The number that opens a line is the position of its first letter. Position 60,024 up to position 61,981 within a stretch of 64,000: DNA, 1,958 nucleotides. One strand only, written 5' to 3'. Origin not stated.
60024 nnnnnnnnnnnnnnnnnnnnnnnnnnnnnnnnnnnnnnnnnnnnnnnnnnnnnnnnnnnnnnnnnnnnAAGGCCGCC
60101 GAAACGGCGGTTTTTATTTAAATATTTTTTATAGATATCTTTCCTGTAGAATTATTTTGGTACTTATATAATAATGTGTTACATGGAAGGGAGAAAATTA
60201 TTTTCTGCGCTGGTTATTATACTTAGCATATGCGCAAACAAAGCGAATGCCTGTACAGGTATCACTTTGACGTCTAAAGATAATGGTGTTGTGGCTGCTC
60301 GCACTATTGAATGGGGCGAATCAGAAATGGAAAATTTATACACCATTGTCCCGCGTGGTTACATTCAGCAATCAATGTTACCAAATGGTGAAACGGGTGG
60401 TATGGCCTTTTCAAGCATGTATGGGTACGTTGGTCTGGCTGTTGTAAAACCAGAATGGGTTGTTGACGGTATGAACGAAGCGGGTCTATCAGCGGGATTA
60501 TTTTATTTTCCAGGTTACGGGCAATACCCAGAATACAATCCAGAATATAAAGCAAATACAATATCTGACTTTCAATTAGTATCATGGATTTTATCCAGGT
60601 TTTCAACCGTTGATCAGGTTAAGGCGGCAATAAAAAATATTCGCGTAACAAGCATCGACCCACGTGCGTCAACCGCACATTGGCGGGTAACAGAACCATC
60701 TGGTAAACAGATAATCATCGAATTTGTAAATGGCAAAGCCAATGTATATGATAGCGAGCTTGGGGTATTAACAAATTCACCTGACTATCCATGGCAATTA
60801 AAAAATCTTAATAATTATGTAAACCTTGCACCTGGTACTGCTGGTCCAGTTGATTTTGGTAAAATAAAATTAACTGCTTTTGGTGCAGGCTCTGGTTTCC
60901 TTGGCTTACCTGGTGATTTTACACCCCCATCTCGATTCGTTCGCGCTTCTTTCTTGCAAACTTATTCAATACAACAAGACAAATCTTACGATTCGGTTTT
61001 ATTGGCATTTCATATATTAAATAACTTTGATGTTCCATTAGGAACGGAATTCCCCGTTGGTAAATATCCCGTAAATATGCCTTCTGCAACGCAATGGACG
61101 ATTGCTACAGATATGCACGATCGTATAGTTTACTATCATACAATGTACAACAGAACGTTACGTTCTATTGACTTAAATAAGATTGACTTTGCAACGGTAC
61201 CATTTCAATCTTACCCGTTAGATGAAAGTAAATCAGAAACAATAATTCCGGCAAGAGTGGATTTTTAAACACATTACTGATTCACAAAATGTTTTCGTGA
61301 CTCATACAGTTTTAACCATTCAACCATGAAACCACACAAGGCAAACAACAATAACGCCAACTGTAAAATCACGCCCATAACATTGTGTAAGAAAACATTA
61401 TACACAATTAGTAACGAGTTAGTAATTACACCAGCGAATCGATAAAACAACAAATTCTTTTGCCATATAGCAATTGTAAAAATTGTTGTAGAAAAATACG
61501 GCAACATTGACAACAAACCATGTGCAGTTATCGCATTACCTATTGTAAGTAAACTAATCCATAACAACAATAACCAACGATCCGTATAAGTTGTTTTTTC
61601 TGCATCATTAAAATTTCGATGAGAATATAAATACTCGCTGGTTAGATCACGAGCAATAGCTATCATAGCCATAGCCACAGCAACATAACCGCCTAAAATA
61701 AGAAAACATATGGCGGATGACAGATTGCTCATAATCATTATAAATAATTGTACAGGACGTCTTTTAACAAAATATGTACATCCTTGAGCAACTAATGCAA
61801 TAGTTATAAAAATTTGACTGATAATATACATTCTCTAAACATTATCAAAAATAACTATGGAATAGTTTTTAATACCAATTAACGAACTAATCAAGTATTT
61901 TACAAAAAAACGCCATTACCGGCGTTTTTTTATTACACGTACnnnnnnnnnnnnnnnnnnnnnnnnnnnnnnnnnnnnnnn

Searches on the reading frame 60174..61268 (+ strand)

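Call 87: search_protein_families(library=pfam, proteins=[window:60174-61268:+], max_evalue=0.0001)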
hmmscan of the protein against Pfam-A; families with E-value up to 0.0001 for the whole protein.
window:60174-61268:+ (364 aa): 1 family
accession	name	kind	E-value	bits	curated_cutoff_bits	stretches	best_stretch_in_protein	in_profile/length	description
PF02275.23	CBAH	-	8.4e-65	219.9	20.4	1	27-338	1-307/316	Linear amide C-N hydrolases, choloylglycine hydrolase family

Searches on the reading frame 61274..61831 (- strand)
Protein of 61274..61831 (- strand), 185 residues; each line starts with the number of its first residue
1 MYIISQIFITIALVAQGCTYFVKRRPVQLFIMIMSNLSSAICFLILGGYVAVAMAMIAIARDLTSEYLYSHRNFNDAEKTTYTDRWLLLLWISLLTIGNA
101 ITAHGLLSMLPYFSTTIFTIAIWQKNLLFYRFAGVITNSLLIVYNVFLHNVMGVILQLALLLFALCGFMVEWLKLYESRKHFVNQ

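Call 87: search_protein_families(library=pfam, proteins=[window:61274-61831:-], max_evalue=0.0001)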
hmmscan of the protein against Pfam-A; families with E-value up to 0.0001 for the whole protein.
window:61274-61831:- (185 aa): 1 family
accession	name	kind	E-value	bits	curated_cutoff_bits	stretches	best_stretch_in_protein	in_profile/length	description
PF10688.14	Imp-YgjV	-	5.3e-15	56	23.5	1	3-166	1-150/159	Bacterial inner membrane protein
